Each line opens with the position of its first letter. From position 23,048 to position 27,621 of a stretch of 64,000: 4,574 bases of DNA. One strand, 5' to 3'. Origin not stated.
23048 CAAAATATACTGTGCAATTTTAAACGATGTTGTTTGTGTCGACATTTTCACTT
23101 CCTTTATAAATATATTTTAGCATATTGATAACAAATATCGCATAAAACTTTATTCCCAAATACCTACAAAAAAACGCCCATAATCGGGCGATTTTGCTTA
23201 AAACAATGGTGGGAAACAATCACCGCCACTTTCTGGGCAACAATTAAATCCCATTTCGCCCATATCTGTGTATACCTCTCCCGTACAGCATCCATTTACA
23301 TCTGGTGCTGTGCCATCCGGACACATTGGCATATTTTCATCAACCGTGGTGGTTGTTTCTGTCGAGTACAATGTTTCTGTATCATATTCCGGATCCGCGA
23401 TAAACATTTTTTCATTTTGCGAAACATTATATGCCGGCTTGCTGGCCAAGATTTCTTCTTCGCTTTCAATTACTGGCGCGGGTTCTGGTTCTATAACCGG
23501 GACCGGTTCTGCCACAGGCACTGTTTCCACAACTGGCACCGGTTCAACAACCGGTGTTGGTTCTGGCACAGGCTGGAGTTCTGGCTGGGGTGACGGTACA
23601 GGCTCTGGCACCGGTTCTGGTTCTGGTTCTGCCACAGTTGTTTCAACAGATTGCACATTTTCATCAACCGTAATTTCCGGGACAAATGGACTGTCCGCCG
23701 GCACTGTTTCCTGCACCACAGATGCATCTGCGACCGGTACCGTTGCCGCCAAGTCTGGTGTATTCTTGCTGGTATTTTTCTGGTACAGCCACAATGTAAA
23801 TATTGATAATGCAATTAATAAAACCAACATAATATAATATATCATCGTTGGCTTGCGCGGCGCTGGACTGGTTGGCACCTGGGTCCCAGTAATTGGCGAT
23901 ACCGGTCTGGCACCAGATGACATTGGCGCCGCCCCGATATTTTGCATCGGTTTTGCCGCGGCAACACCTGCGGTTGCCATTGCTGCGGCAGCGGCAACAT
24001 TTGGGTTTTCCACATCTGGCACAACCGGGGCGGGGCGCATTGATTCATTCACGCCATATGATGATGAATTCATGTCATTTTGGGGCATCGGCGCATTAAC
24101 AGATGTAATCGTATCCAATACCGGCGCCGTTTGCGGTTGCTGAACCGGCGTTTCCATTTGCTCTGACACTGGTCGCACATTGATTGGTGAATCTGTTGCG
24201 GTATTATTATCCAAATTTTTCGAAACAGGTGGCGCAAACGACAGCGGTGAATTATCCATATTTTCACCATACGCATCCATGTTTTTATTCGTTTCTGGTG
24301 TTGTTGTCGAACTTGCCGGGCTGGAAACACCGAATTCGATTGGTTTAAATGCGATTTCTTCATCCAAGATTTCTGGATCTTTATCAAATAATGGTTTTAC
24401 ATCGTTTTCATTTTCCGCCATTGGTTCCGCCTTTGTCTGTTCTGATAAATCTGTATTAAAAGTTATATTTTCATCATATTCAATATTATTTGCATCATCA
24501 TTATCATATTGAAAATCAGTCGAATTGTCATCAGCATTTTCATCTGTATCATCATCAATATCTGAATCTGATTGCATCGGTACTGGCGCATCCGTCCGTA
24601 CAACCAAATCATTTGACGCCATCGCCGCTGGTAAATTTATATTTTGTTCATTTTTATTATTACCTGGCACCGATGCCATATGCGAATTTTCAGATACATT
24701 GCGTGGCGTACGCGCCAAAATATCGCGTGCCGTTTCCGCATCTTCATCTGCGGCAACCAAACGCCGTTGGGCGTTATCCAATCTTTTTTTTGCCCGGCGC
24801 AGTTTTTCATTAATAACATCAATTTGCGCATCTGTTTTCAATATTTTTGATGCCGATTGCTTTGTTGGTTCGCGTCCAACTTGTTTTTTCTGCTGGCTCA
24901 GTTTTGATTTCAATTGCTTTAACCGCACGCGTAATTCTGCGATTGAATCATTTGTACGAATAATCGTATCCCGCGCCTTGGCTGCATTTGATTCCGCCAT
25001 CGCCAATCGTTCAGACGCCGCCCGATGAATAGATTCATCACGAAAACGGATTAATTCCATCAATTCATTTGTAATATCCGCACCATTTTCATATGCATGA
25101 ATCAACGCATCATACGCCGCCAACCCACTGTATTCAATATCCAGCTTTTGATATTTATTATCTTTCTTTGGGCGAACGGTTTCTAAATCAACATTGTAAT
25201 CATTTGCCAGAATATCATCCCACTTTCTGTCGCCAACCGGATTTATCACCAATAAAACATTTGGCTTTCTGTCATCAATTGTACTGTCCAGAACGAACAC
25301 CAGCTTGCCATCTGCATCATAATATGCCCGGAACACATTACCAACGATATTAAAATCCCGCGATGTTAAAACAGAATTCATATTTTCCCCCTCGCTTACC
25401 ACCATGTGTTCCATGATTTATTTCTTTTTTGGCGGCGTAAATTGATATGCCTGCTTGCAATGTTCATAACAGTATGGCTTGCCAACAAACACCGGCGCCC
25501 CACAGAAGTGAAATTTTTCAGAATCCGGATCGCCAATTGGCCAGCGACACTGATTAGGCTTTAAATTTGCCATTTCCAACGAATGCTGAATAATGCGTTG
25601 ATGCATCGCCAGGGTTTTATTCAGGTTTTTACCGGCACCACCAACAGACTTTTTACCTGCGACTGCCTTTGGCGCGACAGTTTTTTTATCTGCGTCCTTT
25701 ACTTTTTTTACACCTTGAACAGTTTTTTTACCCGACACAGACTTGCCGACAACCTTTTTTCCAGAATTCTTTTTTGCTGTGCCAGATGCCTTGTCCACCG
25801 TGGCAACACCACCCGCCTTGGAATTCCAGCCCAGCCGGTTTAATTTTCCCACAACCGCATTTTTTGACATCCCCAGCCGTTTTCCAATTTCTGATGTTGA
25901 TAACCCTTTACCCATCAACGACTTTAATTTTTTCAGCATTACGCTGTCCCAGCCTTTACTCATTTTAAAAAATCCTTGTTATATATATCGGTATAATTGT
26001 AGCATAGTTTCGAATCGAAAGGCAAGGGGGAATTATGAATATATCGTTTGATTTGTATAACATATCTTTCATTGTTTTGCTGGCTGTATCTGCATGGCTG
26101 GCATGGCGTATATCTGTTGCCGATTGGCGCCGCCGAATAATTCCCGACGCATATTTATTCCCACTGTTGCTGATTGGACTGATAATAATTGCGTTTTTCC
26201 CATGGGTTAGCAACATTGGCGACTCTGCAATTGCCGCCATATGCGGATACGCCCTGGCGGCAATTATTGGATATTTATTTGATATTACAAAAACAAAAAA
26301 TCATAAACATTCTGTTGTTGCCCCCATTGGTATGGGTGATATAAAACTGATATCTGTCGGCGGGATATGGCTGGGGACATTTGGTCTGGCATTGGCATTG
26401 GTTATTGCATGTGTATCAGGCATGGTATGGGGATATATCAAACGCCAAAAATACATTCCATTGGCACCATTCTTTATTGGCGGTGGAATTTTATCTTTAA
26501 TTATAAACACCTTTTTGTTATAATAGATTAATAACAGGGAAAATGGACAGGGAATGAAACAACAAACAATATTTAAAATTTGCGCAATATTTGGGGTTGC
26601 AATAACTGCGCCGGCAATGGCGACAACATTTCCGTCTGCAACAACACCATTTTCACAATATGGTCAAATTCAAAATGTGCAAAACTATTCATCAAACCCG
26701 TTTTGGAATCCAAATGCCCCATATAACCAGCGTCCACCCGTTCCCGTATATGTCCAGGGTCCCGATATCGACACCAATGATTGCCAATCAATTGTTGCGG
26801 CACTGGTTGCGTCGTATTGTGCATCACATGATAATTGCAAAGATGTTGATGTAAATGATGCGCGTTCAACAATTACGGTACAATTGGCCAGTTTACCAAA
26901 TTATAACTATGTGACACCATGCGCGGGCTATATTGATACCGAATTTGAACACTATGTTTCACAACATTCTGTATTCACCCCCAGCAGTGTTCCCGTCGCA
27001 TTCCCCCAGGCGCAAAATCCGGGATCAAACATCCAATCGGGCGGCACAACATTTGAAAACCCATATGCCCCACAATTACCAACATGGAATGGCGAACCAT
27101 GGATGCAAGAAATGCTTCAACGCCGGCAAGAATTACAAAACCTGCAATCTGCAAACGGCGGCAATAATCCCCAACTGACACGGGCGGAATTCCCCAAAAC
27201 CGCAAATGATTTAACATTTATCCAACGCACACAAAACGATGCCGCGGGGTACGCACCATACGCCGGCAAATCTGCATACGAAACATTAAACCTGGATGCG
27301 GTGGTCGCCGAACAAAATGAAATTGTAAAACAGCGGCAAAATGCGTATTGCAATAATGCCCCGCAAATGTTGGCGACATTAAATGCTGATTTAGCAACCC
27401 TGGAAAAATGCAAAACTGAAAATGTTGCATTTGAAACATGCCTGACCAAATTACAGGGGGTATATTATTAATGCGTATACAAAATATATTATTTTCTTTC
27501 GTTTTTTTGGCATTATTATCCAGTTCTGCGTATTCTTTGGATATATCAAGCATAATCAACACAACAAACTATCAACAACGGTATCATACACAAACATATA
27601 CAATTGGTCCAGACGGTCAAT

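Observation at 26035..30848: Prepilin-peptidase-led operon of four translationally coupled secreted proteins with no recognisable domains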

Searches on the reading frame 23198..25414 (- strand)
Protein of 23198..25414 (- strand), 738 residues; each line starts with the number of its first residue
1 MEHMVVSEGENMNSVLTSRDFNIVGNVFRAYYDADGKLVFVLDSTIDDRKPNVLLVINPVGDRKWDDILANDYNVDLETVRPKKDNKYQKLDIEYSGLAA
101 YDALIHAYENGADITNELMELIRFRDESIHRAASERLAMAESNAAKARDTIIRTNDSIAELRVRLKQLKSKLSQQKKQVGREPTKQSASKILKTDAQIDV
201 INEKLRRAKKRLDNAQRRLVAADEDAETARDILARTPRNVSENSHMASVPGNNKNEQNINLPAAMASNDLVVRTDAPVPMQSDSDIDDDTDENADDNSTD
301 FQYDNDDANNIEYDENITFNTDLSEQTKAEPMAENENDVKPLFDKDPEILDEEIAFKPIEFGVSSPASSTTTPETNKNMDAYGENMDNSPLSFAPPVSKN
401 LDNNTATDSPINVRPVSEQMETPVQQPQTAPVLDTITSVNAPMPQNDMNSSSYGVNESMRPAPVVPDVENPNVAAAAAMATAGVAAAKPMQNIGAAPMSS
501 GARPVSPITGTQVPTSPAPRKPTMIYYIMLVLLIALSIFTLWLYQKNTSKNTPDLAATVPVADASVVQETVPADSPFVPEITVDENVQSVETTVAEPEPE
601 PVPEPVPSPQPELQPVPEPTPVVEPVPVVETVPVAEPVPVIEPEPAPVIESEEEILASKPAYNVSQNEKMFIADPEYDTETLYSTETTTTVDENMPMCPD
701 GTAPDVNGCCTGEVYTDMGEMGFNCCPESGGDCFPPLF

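Call 3: search_protein_families(library=pfam, proteins=[window:23198-25414:-], max_evalue=0.1)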
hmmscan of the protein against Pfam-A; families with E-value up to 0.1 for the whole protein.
window:23198-25414:- (738 aa): 3 families
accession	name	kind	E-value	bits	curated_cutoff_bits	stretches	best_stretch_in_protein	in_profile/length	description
PF08700.17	VPS51_Exo84_N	-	0.014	15.9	24.2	0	151-181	53-83/87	Vps51/EXO84/COG1 N-terminal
PF14712.11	Snapin_Pallidin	-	0.039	14.8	29.6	1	137-214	8-87/89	Snapin/Pallidin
PF10168.15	Nup88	-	0.093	11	24.4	0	125-213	600-688/702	Nuclear pore component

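Call 20: search_protein_families(library=ncbifam, proteins=[window:23198-25414:-], max_evalue=0.1)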
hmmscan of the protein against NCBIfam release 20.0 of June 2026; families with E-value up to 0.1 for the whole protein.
window:23198-25414:- (738 aa): 4 families
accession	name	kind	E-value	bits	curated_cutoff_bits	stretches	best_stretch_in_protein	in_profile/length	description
NF003034.1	PRK03918.1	equivalog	0.0025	15.8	700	1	110-228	586-705/878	DNA double-strand break repair ATPase Rad50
TIGR02168.1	SMC_prok_B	equivalog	0.005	14.6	567.35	1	130-238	374-484/1181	chromosome segregation protein SMC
TIGR02559.1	HrpB7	equivalog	0.022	15.1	134.4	0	77-180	31-131/158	type III secretion protein HrpB7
NF010758.0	PRK14161.1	equivalog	0.049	13.3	206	1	175-247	12-85/178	nucleotide exchange factor GrpE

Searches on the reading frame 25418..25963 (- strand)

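Call 3: search_protein_families(library=pfam, proteins=[window:25418-25963:-], max_evalue=0.1)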
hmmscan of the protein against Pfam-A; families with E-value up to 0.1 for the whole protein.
window:25418-25963:- (181 aa): 5 families
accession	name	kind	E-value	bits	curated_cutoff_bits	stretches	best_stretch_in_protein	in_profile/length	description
PF07750.17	GcrA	-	1.4e-28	100.7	26.9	1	5-176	3-148/155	GcrA cell cycle regulator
PF07382.16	HC2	-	0.00072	20.1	40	1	49-116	83-143/194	Histone H1-like nucleoprotein HC2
PF12802.13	MarR_2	-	0.05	14.2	27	1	19-44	19-44/61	MarR family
PF08279.18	HTH_11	-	0.067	13.5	25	0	9-44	5-39/55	HTH domain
PF18024.7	HTH_50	-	0.079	13.1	27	0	22-45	25-48/50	Helix-turn-helix domain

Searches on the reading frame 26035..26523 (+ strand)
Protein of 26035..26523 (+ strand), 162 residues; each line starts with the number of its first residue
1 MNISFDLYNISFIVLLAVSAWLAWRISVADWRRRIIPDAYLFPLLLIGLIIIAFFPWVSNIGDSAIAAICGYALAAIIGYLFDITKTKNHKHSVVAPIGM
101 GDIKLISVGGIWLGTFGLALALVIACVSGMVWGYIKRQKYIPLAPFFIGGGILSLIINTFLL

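Call 3: search_protein_families(library=pfam, proteins=[window:26035-26523:+], max_evalue=0.1)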
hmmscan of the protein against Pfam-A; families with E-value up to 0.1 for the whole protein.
window:26035-26523:+ (162 aa): 2 families
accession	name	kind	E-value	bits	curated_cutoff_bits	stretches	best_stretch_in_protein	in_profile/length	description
PF01478.23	Peptidase_A24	-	3e-14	53.8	26.5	1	18-133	2-103/104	Type IV leader peptidase family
PF04246.17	RseC_MucC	-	0.066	13.6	24.4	1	39-91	70-123/130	Positive regulator of sigma(E), RseC/MucC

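Call 20: search_protein_families(library=ncbifam, proteins=[window:26035-26523:+], max_evalue=0.1)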
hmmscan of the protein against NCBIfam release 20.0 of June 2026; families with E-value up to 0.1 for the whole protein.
window:26035-26523:+ (162 aa): 1 family
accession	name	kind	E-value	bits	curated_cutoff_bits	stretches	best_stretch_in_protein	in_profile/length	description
NF038392.1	div_DrpB_YedR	equivalog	0.041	14.2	50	1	66-132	17-79/86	cell division protein DrpB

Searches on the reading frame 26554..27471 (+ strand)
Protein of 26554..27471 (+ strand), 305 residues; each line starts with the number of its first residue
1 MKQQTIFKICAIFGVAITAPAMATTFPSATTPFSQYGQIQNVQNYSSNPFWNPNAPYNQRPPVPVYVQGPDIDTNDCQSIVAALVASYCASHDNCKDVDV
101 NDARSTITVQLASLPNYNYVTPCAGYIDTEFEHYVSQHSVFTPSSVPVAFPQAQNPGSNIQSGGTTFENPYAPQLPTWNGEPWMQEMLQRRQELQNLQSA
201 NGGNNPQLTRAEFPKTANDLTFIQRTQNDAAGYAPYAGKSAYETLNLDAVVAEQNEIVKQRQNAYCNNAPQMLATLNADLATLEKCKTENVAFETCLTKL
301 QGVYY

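Call 3: search_protein_families(library=pfam, proteins=[window:26554-27471:+], max_evalue=0.1)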
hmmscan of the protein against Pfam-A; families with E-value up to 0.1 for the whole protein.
window:26554-27471:+ (305 aa): 0 families

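Call 20: search_protein_families(library=ncbifam, proteins=[window:26554-27471:+], max_evalue=0.1)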
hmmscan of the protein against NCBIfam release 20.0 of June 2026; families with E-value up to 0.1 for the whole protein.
window:26554-27471:+ (305 aa): 1 family
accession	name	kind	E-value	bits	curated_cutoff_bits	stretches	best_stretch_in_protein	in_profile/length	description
NF001839.0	PRK00564.1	equivalog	0.0057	16.8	112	1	239-293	45-101/117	hydrogenase/urease nickel incorporation protein HypA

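Call 56: find_homologous_proteins(query=window:26554-27471:+, max_evalue=0.001)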
Query window:26554-27471:+ (305 aa): 421 proteins with E <= 0.001 among 1406 candidates; the best 120 are listed.
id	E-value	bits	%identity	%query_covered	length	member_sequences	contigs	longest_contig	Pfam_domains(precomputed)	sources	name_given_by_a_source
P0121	1.4e-170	584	97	86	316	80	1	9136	-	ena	-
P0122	5.1e-125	435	66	100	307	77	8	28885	-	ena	-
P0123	2.5e-122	426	64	98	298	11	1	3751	-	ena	-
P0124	4.0e-122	425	63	100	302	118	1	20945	-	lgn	-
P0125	5.6e-117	408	71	84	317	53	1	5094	-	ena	-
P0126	6.6e-116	405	70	85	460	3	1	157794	-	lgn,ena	-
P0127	1.6e-114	400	59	100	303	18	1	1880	-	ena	-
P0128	1.8e-114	400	59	100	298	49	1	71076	-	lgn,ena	-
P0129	3.7e-114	399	69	85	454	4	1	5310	-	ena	-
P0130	6.2e-114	398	59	100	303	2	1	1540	-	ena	-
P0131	5.5e-113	395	59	100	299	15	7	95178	-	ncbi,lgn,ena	-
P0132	2.1e-110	387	58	100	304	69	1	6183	-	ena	-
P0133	2.1e-109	383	60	98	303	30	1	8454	-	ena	-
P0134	1.3e-107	378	55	100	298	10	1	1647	-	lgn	-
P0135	2.0e-107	377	58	100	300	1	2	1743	-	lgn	-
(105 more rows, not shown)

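Call 100: search_protein_families(library=phrogs, proteins=[window:26554-27471:+], max_evalue=0.01)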
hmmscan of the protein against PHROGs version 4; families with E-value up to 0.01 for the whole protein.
window:26554-27471:+ (305 aa): 0 families
